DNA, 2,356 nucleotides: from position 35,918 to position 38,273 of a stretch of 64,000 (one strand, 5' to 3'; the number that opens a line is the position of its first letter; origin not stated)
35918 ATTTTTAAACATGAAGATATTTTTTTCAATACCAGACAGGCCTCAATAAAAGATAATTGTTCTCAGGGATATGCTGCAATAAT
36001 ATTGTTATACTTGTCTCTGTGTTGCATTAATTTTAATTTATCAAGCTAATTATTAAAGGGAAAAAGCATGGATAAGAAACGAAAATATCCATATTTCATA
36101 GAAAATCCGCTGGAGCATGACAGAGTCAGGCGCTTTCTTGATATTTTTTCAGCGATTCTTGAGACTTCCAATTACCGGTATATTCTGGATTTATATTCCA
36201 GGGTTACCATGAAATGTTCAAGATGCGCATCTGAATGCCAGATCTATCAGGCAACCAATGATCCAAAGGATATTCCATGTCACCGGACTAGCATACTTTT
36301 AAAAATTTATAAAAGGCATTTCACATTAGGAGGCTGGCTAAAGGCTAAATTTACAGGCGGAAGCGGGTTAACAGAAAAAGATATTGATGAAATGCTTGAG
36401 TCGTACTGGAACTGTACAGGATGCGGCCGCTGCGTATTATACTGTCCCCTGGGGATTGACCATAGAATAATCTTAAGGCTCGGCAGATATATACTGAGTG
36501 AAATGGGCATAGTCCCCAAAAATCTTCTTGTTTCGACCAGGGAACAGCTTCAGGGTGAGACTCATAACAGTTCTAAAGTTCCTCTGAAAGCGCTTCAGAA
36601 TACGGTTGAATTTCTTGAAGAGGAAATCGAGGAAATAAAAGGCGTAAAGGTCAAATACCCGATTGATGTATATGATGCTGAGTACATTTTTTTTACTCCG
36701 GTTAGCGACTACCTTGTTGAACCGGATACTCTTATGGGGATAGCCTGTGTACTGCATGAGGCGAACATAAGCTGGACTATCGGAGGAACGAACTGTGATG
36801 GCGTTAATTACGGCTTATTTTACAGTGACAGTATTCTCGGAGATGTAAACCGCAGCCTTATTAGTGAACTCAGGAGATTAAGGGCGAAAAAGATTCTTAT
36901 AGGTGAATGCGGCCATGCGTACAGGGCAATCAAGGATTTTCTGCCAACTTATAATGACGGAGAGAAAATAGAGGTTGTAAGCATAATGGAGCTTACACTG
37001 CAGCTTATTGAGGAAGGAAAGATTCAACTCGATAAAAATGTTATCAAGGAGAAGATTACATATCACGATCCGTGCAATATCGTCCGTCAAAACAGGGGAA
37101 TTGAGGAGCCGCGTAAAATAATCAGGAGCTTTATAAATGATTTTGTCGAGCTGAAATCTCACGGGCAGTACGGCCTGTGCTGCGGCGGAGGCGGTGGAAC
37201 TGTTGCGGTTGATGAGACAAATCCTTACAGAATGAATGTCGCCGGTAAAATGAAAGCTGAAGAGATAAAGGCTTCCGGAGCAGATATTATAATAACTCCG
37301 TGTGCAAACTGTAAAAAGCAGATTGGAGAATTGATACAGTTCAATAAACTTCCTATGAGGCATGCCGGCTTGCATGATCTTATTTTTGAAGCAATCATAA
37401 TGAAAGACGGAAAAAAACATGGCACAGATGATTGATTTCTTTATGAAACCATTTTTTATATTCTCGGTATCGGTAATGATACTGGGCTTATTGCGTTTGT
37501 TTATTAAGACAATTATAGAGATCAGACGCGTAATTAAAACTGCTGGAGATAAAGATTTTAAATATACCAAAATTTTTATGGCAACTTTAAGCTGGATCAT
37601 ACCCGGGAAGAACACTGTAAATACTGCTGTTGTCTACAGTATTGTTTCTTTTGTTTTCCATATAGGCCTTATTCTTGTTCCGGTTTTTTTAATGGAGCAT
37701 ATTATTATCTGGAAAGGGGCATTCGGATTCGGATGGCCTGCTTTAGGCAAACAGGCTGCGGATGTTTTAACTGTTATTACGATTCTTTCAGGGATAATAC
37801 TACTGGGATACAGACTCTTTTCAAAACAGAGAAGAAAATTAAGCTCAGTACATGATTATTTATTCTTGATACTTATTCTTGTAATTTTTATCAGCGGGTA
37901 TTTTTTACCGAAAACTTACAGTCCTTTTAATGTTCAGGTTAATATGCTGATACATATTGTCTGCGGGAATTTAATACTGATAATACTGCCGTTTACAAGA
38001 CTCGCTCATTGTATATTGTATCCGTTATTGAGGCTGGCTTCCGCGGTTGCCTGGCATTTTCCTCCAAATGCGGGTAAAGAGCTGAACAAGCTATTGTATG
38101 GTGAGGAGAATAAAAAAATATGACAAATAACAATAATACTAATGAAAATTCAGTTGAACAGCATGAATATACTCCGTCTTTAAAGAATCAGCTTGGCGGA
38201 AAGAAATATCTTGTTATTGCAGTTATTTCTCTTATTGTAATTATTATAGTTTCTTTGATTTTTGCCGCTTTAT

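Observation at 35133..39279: DsrC with both redox cysteines sits behind a DsrK/HdrD-like, DsrM-like and membrane-anchored six-haem cytochrome c module, with no dsrAB nearby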

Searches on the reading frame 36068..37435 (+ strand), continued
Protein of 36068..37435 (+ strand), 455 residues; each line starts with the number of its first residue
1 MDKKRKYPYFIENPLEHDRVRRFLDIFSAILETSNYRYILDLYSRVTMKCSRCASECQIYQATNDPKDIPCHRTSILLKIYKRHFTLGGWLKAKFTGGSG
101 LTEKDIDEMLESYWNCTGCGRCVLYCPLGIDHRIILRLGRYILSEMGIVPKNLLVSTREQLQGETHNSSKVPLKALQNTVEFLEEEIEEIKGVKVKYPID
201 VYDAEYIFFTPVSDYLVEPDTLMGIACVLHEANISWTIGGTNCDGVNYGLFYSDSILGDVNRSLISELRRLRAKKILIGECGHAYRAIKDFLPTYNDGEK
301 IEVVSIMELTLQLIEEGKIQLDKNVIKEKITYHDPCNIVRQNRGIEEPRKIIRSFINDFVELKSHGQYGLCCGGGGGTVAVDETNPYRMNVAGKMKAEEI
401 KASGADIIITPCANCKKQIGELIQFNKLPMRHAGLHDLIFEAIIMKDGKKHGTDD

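Call 55: find_encoding_contigs(protein=P0062, flank=10000, max_places=1)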
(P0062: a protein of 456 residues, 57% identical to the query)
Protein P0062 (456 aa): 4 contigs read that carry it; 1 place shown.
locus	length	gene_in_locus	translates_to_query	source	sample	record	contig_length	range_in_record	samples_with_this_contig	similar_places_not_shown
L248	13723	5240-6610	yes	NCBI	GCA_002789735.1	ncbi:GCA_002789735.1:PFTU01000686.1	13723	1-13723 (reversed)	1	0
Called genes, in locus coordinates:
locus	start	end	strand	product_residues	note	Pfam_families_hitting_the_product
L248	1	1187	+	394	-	PF00672:HAMP, PF00512:HisKA, PF02518:HATPase_c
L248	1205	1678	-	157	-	PF08241:Methyltransf_11, PF13649:Methyltransf_25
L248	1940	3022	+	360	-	PF03773:ArsP_1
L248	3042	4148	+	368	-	PF13531:SBP_bac_11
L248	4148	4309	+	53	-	PF13531:SBP_bac_11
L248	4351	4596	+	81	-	PF13192:Thioredoxin_3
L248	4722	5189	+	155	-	PF12728:HTH_17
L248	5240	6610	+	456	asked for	PF13183:Fer4_8, PF02754:CCG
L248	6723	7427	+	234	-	-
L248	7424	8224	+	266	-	PF12797:Fer4_2 (faint), PF12838:Fer4_7 (faint), PF13247:Fer4_11, PF00037:Fer4 (weak), PF12837:Fer4_6 (weak), PF13237:Fer4_10 (weak), PF13187:Fer4_9 (weak)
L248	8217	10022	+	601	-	PF03916:NrfD, PF02085:Cytochrom_CIII (weak), PF14522:Cytochrome_C7 (faint), PF02085:Cytochrom_CIII (weak)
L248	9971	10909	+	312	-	PF12728:HTH_17, PF00072:Response_reg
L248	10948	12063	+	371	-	PF08448:PAS_4, PF02518:HATPase_c, PF14501:HATPase_c_5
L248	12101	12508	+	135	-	PF00072:Response_reg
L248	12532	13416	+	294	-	PF00528:BPD_transp_1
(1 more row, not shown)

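Call 56: find_encoding_contigs(protein=P0070, flank=10000, max_places=1)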
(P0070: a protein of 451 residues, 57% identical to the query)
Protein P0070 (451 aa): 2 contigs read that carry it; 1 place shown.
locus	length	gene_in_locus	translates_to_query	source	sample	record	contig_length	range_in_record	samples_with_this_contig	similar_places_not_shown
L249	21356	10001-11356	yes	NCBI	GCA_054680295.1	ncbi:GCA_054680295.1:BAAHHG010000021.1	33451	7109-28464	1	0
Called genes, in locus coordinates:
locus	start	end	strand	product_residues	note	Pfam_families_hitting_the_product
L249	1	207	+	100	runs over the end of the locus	-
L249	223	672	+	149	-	PF00355:Rieske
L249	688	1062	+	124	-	-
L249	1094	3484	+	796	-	PF04879:Molybdop_Fe4S4, PF00384:Molybdopterin, PF01568:Molydop_binding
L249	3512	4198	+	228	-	PF13237:Fer4_10 (faint), PF13534:Fer4_17 (faint), PF13183:Fer4_8 (faint), PF13247:Fer4_11, PF12838:Fer4_7 (weak), PF00037:Fer4 (weak), PF12797:Fer4_2 (weak), PF12837:Fer4_6 (weak), +1 more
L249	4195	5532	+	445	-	PF03916:NrfD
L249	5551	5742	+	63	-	-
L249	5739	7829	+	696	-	-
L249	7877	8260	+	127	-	PF02635:DsrE (weak), PF13686:DrsE_2 (weak)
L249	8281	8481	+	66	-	PF12797:Fer4_2 (weak), PF12837:Fer4_6 (weak), PF13237:Fer4_10 (weak), PF00037:Fer4 (weak), PF14697:Fer4_21, PF12838:Fer4_7, PF13187:Fer4_9 (weak), PF13484:Fer4_16 (faint)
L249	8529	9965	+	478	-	PF01656:CbiA, PF13500:AAA_26, PF07685:GATase_3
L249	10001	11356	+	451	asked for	PF13183:Fer4_8 (weak), PF02754:CCG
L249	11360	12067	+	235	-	-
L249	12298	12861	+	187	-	PF12838:Fer4_7 (faint), PF13247:Fer4_11, PF00037:Fer4 (weak), PF12797:Fer4_2 (weak), PF13237:Fer4_10 (weak), PF13187:Fer4_9 (weak)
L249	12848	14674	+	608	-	PF03916:NrfD, PF14522:Cytochrome_C7 (faint), PF02085:Cytochrom_CIII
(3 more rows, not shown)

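Call 57: find_encoding_contigs(protein=P0050, flank=10000, max_places=1)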
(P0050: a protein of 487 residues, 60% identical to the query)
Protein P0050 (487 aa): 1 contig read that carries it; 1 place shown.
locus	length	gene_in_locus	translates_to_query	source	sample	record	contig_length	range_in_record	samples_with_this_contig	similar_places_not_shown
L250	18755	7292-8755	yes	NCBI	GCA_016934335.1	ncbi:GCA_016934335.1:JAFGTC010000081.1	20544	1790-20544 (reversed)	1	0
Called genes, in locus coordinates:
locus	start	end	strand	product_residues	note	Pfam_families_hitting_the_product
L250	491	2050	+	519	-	PF00144:Beta-lactamase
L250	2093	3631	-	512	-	PF00590:TP_methylase, PF02602:HEM4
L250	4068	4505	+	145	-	-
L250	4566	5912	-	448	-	PF00989:PAS, PF13188:PAS_8 (weak), PF08448:PAS_4, PF13426:PAS_9, PF00158:Sigma54_activat, PF14532:Sigma54_activ_2, PF25601:AAA_lid_14, PF02954:HTH_8, +3 more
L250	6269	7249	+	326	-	PF02579:Nitro_FeMo-Co (weak), PF08901:DUF1847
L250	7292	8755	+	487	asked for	PF13183:Fer4_8, PF13534:Fer4_17 (weak), PF02754:CCG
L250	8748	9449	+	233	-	-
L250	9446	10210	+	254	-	PF13237:Fer4_10 (faint), PF12838:Fer4_7 (weak), PF13247:Fer4_11, PF12797:Fer4_2 (weak), PF00037:Fer4 (weak), PF12837:Fer4_6 (weak), PF13187:Fer4_9 (weak)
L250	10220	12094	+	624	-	PF03916:NrfD, PF02085:Cytochrom_CIII, PF14522:Cytochrome_C7 (faint), PF02085:Cytochrom_CIII (weak)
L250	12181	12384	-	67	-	PF00313:CSD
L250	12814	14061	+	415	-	PF13378:MR_MLE_C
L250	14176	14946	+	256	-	-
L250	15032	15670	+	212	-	PF07963:N_methyl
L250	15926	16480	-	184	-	PF00936:BMC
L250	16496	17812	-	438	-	PF01512:Complex1_51K, PF10531:SLBB, PF13534:Fer4_17, PF13375:RnfC_N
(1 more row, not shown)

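Call 63: find_related_loci(query=L092:2079-3242:-, collection=metagenome_contigs, flank=8000)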
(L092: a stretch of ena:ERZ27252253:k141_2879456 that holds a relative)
Query L092:2079-3242:- (387 aa) in metagenome_contigs; peptide patterns used: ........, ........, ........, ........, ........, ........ (x = any residue, [..] = any of these).
489 stretches matched a pattern; 479 encode a relative of the query (tblastn E <= 1e-3); the best 80 are kept; 80 distinct loci.
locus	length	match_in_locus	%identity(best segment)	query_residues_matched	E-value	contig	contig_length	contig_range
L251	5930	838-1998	100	1-387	0e+0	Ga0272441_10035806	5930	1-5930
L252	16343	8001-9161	80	1-387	0e+0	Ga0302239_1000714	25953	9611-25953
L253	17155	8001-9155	78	3-387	0e+0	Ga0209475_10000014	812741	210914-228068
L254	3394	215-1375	72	1-387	0e+0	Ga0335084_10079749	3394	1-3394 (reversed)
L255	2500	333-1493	73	1-387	0e+0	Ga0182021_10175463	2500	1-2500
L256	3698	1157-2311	76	3-387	0e+0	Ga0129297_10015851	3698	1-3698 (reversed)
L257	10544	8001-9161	73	1-387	0e+0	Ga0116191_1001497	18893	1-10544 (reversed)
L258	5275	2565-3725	73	1-387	0e+0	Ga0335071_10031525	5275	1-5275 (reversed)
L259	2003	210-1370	72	1-387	0e+0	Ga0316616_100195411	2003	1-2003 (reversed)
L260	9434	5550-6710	71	1-387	0e+0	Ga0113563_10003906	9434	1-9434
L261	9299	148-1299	73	4-387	0e+0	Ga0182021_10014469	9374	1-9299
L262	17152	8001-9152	76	4-387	0e+0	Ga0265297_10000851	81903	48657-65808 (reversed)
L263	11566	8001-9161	71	1-387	0e+0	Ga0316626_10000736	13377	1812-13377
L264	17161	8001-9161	71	1-387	0e+0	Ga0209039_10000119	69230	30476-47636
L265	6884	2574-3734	71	1-387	0e+0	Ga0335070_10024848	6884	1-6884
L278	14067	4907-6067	77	1-387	0e+0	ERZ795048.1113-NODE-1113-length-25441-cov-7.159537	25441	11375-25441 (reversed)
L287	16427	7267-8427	77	1-387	0e+0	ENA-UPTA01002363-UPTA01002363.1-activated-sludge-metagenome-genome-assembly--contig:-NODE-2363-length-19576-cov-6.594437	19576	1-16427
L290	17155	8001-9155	74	3-387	0e+0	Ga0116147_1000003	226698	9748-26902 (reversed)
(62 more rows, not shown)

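Call 66: search_protein_families(library=pfam, proteins=[L253:13-1104:+, L253:1114-2475:+, L253:2472-3152:+, L253:4216-5613:-, L253:6413-7093:+, L253:7159-7677:-, L253:10714-11721:+, L253:11819-12748:+, L253:12984-13928:+, L253:15539-17137:-], max_evalue=0.0001)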
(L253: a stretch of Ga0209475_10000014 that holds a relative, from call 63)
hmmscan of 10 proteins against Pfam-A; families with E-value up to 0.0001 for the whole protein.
L253:13-1104:+ (363 aa): 2 families
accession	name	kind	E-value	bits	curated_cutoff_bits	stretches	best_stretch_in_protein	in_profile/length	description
PF06808.19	DctM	-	1.9e-92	310.7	23.8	1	1-354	61-413/413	Tripartite ATP-independent periplasmic transporter, DctM component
PF03600.22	CitMHS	-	5.3e-07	29.5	31.9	1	3-296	53-333/336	Citrate transporter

L253:1114-2475:+ (453 aa): 4 families
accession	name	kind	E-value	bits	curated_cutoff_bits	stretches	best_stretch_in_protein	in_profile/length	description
PF13607.11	Succ_CoA_lig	-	1.5e-38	132.1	27.4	1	153-290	1-138/138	Succinyl-CoA ligase like flavodoxin domain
PF13380.12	CoA_binding_2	-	1.3e-16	61.5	22.8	1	10-133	1-114/116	CoA binding domain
PF02629.25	CoA_binding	-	2.5e-08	35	22.3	1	10-98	4-95/97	CoA binding domain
PF19045.5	Ligase_CoA_2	-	2.6e-06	28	23.7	1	303-387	3-83/162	Ligase-CoA domain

L253:2472-3152:+ (226 aa): 1 family
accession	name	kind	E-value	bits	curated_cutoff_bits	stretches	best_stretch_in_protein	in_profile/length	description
PF13549.11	ATP-grasp_5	-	1.5e-50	172.1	27.6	1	13-221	4-221/221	ATP-grasp domain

L253:4216-5613:- (465 aa): 0 families

L253:6413-7093:+ (226 aa): 0 families

L253:7159-7677:- (172 aa): 6 families
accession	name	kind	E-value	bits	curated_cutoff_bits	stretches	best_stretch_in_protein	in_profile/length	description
PF19571.5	ACT_8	-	3.9e-19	69.3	23.5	1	22-162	1-139/141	ACT domain pair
PF01842.31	ACT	-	4.2e-14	52.4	27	1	92-150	2-60/66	ACT domain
PF22629.2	ACT_AHAS_ss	-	8.4e-13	48.7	27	1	93-150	1-58/67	AHAS small subunit-like ACT domain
PF13291.12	ACT_4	-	1.1e-07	32.8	27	0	26-69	8-51/80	ACT domain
PF22468.2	ACT_9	-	3.6e-05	23.9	27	0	97-150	8-59/61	ACT domain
PF13840.12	ACT_7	-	4.8e-05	23.6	27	0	94-148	14-63/65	ACT domain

L253:10714-11721:+ (335 aa): 1 family
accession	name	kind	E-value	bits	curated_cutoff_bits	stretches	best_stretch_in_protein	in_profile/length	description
PF01575.25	MaoC_dehydratas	-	4.3e-05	23.6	27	1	222-313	14-109/123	MaoC like domain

L253:11819-12748:+ (309 aa): 0 families

L253:12984-13928:+ (314 aa): 1 family
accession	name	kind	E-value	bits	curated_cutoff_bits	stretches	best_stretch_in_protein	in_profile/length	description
PF03783.19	CsgG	-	5e-09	36.2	20.8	1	18-110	4-105/210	Curli production assembly/transport component CsgG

L253:15539-17137:- (532 aa): 9 families
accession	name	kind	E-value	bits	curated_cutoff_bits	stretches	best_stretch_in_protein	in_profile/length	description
PF07992.20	Pyr_redox_2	-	2.1e-24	86.9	26.1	1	233-434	2-214/291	Pyridine nucleotide-disulphide oxidoreductase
PF00070.33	Pyr_redox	-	1.4e-12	48.4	22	1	362-433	1-70/82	Pyridine nucleotide-disulphide oxidoreductase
PF03486.20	HI0933_like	-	1e-09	38.6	50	1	233-272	2-41/244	HI0933-like protein Rossmann domain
PF13450.12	NAD_binding_8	-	1.4e-09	38.5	21.9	1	236-281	1-46/68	NAD(P)-binding Rossmann-like domain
PF01266.30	DAO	-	7.9e-08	32.6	27.9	1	233-267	1-35/353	FAD dependent oxidoreductase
PF00724.26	Oxidored_FMN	-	2.7e-07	30.6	27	0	136-182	292-338/342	NADH:flavin oxidoreductase / NADH oxidase family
PF12831.13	FAD_oxidored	-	1.4e-06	28.3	27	1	234-271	2-39/416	FAD dependent oxidoreductase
PF13738.12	Pyr_redox_3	-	4.7e-06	26.5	30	0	236-264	2-31/305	Pyridine nucleotide-disulphide oxidoreductase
PF13434.12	Lys_Orn_oxgnase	-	8.1e-06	25.6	21.3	1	291-403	120-231/339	L-lysine 6-monooxygenase/L-ornithine 5-monooxygenase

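Call 69: search_protein_families(library=ncbifam, proteins=[L092:12092-13786:+, L092:777-977:-, L005:5450-6211:-], max_evalue=0.00001)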
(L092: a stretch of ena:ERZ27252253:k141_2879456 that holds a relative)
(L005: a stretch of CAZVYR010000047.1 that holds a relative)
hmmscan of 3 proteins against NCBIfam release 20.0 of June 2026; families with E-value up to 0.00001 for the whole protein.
L092:12092-13786:+ (564 aa): 52 families (the best 25 are shown)
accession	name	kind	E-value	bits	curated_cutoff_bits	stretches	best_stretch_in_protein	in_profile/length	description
TIGR03385.1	CoA_CoA_reduc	equivalog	3.3e-122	408.4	578.8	1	5-448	1-436/439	CoA-disulfide reductase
NF007123.0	PRK09564.1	equivalog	3.9e-112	375.2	458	1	5-455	2-444/444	CoA-disulfide reductase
NF046103.1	NOXase_Strep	equivalog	2.9e-77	260.5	600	1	5-445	1-432/442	H2O-forming NADH oxidase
NF010037.0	PRK13512.1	equivalog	2.2e-71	241.1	394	1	5-447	3-430/438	CoA-disulfide reductase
TIGR02374.1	nitri_red_nirB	equivalog_domain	5e-46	157.5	578.35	1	72-355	60-332/794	nitrite reductase large subunit NirB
NF045765.1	PhenlGlyoxDHPadH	equivalog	1.6e-41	142.6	475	1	3-327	2-309/416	NADH-dependent phenylglyoxylate dehydrogenase subunit epsilon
TIGR02053.1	MerA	equivalog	1.5e-36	126.4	454.45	1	83-436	97-439/465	mercury(II) reductase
TIGR01350.1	lipoamide_DH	equivalog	6.4e-36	124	408.8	1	76-432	99-436/461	dihydrolipoyl dehydrogenase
NF003437.0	PRK04965.1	equivalog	3.2e-34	118.6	392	1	4-296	3-276/378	NADH:flavorubredoxin reductase NorW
NF011565.0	PRK14989.1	subfamily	2e-33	115.5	883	1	73-406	66-376/847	nitrite reductase large subunit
NF042949.2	3PPDioc_HcaD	equivalog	2.1e-33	115.6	450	1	4-328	2-308/386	3-phenylpropionate/cinnamic acid dioxygenase ferredoxin--NAD(+) reductase subunit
NF041682.1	ant_diox_AndAa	equivalog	4.1e-33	114.7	650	1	1-353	1-336/406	anthranilate 1,2-dioxygenase system ferredoxin--NAD(+) reductase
NF041853.1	hythiocyan_redase_MerA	equivalog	3e-27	95.6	650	1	95-406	103-398/440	hypothiocyanous acid reductase MerA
NF004943.0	PRK06292.2-1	equivalog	3.9e-27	95.1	432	1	95-433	115-438/456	dihydrolipoyl dehydrogenase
NF007286.0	PRK09754.1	equivalog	1e-25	90.4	447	1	1-329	1-310/400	phenylpropionate dioxygenase ferredoxin reductase subunit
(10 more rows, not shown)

L092:777-977:- (66 aa): 0 families

L005:5450-6211:- (253 aa): 0 families

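Call 71: find_encoding_contigs(protein=P0039, flank=10000, max_places=2)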
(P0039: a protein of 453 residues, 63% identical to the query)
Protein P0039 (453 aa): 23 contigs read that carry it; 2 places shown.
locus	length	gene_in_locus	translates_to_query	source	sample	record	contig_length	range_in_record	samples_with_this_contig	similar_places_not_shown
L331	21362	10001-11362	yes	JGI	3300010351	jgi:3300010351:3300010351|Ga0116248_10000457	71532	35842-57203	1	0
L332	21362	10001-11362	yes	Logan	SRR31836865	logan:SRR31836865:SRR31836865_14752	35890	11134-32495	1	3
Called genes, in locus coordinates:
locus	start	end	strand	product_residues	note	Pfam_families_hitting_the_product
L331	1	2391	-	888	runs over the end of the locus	PF00989:PAS, PF13426:PAS_9, PF08448:PAS_4, PF00989:PAS, PF08447:PAS_3, PF08448:PAS_4, PF13426:PAS_9, PF02518:HATPase_c, +3 more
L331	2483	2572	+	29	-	-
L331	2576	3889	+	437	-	PF00989:PAS, PF08448:PAS_4, PF13188:PAS_8, PF13426:PAS_9, PF00158:Sigma54_activat, PF14532:Sigma54_activ_2, PF07728:AAA_5, PF25601:AAA_lid_14, +4 more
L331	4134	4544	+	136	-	-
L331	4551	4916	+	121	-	PF02579:Nitro_FeMo-Co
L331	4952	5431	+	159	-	-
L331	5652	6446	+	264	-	PF00753:Lactamase_B, PF23023:Anti-Pycsar_Apyc1 (weak), PF12706:Lactamase_B_2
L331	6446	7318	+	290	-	PF01656:CbiA, PF02374:ArsA_ATPase (weak), PF10609:ParA, PF13614:AAA_31, PF00037:Fer4 (weak), PF12797:Fer4_2 (weak), PF12837:Fer4_6 (weak), PF13187:Fer4_9, +8 more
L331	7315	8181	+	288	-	PF01656:CbiA, PF12838:Fer4_7 (faint), PF00037:Fer4 (weak), PF12797:Fer4_2 (faint), PF12837:Fer4_6 (weak), PF13237:Fer4_10 (faint), PF14697:Fer4_21 (weak)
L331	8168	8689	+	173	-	PF01980:TrmO_N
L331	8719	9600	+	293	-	PF13481:AAA_25 (faint), PF10609:ParA, PF01656:CbiA, PF02374:ArsA_ATPase (faint), PF09140:MipZ (weak), PF13614:AAA_31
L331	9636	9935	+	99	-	PF02579:Nitro_FeMo-Co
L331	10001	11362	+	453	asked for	PF13183:Fer4_8, PF13534:Fer4_17 (weak), PF02754:CCG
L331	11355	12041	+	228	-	PF02665:Nitrate_red_gam (faint)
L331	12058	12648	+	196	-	PF02085:Cytochrom_CIII (weak), PF14522:Cytochrome_C7 (faint), PF02085:Cytochrom_CIII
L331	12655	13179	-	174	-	PF00072:Response_reg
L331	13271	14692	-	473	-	PF13188:PAS_8 (faint), PF08448:PAS_4 (weak), PF13426:PAS_9 (faint), PF08448:PAS_4, PF02518:HATPase_c, PF14501:HATPase_c_5 (weak)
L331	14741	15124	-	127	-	PF00072:Response_reg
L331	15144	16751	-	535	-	PF13237:Fer4_10 (faint), PF13183:Fer4_8, PF13534:Fer4_17, PF02754:CCG (weak)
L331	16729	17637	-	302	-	PF02665:Nitrate_red_gam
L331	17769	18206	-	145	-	-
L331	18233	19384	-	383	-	PF03916:NrfD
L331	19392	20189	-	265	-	PF13183:Fer4_8 (faint), PF12838:Fer4_7 (weak), PF13247:Fer4_11, PF12837:Fer4_6 (weak), PF13237:Fer4_10 (weak), PF13187:Fer4_9 (weak), PF13247:Fer4_11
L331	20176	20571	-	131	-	-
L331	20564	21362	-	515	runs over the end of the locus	PF13187:Fer4_9 (faint), PF12797:Fer4_2 (faint), PF13237:Fer4_10 (faint), PF13183:Fer4_8, PF13534:Fer4_17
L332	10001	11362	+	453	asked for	PF13183:Fer4_8, PF13534:Fer4_17 (weak), PF02754:CCG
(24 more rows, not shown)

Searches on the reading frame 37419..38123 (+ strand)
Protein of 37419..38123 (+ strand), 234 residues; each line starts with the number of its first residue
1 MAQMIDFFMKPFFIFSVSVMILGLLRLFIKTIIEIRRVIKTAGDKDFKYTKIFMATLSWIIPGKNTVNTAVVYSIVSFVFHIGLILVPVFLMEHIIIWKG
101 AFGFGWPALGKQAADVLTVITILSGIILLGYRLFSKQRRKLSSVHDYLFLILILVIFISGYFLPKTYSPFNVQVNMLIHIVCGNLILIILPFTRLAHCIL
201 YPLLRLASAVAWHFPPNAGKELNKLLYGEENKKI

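Call 3: search_protein_families(library=pfam, proteins=[window:37419-38123:+], max_evalue=0.01)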
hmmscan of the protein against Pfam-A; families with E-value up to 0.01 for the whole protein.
window:37419-38123:+ (234 aa): 1 family
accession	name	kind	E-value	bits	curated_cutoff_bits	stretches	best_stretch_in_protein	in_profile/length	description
PF02665.19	Nitrate_red_gam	-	1.8e-05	24.9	22.9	1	171-204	172-205/217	Nitrate reductase gamma subunit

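Call 4: search_protein_families(library=ncbifam, proteins=[window:37419-38123:+], max_evalue=0.01)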
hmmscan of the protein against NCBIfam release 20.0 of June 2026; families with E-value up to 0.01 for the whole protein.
window:37419-38123:+ (234 aa): 4 families
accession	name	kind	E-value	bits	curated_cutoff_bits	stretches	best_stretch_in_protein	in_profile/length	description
NF045723.1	memb_anch_TmcC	equivalog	1.5e-34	119.4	240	1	3-205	2-202/218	TmcC family electron transfer complex membrane anchor subunit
NF045716.1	sulf_resp_HmcE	equivalog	2.3e-30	105.9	275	1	4-205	1-204/226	sulfate respiration complex protein HmcE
TIGR00351.1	narI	equivalog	8.9e-06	25.7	105.55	1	75-161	50-141/225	respiratory nitrate reductase subunit gamma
NF038018.1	qmoC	equivalog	5.7e-05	22.7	300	1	3-199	152-352/360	quinone-interacting membrane-bound oxidoreductase complex subunit QmoC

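Call 20: search_solved_structures(query=window:37419-38123:+, max_evalue=0.01)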
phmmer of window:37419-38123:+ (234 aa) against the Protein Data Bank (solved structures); distinct sequences matched with E-value up to 0.01: 1.
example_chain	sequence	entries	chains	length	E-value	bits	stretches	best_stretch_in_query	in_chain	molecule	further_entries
3egw_C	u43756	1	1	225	0.0071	19.3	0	75-160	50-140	Respiratory nitrate reductase 1 gamma chain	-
